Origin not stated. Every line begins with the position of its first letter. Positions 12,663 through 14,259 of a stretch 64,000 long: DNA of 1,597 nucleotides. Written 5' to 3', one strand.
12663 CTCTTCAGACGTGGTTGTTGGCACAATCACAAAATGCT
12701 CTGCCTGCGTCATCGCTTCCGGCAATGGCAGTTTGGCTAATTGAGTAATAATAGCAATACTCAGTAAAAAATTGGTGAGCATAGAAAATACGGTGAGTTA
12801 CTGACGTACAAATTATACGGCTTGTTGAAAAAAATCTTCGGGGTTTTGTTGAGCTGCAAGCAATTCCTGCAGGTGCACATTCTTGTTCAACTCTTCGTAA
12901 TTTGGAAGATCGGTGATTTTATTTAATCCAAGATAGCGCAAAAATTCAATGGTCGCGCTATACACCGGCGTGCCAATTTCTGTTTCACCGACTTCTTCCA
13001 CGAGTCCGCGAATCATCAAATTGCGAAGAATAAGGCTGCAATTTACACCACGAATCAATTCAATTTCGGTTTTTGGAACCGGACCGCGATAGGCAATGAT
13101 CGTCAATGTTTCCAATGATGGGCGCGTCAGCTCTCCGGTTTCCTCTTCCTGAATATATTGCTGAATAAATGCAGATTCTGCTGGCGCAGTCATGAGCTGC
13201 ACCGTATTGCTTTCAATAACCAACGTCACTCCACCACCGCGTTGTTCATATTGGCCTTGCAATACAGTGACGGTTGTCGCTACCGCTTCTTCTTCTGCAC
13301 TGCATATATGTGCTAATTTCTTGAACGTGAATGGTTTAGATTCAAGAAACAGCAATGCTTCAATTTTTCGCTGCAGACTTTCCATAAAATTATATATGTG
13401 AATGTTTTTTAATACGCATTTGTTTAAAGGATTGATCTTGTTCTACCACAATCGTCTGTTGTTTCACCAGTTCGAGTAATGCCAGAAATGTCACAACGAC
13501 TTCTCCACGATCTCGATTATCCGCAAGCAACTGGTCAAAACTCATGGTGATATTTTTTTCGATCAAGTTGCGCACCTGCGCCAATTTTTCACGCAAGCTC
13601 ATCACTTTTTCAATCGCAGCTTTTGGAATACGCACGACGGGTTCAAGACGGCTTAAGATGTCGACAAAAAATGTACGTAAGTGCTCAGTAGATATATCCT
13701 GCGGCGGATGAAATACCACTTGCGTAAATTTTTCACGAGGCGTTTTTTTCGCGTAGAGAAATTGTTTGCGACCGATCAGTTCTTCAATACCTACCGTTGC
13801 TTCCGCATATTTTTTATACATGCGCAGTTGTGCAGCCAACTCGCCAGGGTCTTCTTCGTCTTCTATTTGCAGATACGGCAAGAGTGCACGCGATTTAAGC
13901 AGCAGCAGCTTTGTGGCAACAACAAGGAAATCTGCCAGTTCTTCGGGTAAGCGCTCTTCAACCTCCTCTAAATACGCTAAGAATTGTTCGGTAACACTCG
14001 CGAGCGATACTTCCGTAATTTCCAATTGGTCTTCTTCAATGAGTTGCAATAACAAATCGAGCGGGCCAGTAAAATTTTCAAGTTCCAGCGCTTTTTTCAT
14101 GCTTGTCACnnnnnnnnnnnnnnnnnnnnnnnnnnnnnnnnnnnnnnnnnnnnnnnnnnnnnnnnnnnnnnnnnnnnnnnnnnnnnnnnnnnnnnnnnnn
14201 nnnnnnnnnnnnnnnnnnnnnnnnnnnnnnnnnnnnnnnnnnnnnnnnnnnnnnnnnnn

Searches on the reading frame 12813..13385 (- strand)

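Call 4: search_protein_families(library=pfam, proteins=[window:12813-13385:-], max_evalue=1)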
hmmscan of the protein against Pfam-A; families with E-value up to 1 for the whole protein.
window:12813-13385:- (190 aa): 2 families
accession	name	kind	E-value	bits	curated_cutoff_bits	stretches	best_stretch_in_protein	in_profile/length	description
PF04079.22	SMC_ScpB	-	5.2e-40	137.1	27.4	1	7-162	2-159/160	Segregation and condensation complex subunit ScpB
PF12799.13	LRR_4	-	0.16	12.7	27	1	149-176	3-30/44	Leucine Rich repeats (2 copies)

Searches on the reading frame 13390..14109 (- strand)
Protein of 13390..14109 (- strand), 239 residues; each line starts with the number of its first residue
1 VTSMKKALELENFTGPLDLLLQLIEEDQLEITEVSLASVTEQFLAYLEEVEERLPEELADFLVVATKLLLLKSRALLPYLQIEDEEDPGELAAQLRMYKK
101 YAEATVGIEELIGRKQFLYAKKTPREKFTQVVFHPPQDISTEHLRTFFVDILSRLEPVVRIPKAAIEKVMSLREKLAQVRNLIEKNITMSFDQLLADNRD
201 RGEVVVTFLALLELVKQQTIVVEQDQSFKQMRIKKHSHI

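Call 4: search_protein_families(library=pfam, proteins=[window:13390-14109:-], max_evalue=1)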
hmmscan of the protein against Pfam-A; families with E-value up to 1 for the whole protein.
window:13390-14109:- (239 aa): 7 families
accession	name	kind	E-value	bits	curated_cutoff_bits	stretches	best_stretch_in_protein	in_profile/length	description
PF02616.19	SMC_ScpA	-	1.5e-27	97.6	24.6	1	23-234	1-230/232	Segregation and condensation protein ScpA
PF12186.13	AcylCoA_dehyd_C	-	0.00036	21.1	27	1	27-106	19-96/111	Acyl-CoA dehydrogenase C terminal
PF04824.21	Rad21_Rec8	-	0.00048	19.8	22.7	1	191-233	7-49/55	Conserved region of Rad21 / Rec8 like protein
PF21572.2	Nop5_56-rel_N_Arc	-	0.01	16.7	27.8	1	183-232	26-73/128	Archaeal Nop5/56-rel, N-terminal domain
PF17910.6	FeoB_Cyto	-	0.039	14.8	23.4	0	167-199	45-77/90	FeoB cytosolic helical domain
PF16858.11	CNDH2_C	-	0.044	14.2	32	1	181-232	62-112/130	Condensin II complex subunit CAP-H2 or CNDH2, C-terminal wHTH domain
PF09442.15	DUF2018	-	0.051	15.1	25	1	122-149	3-30/83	Domain of unknown function (DUF2018)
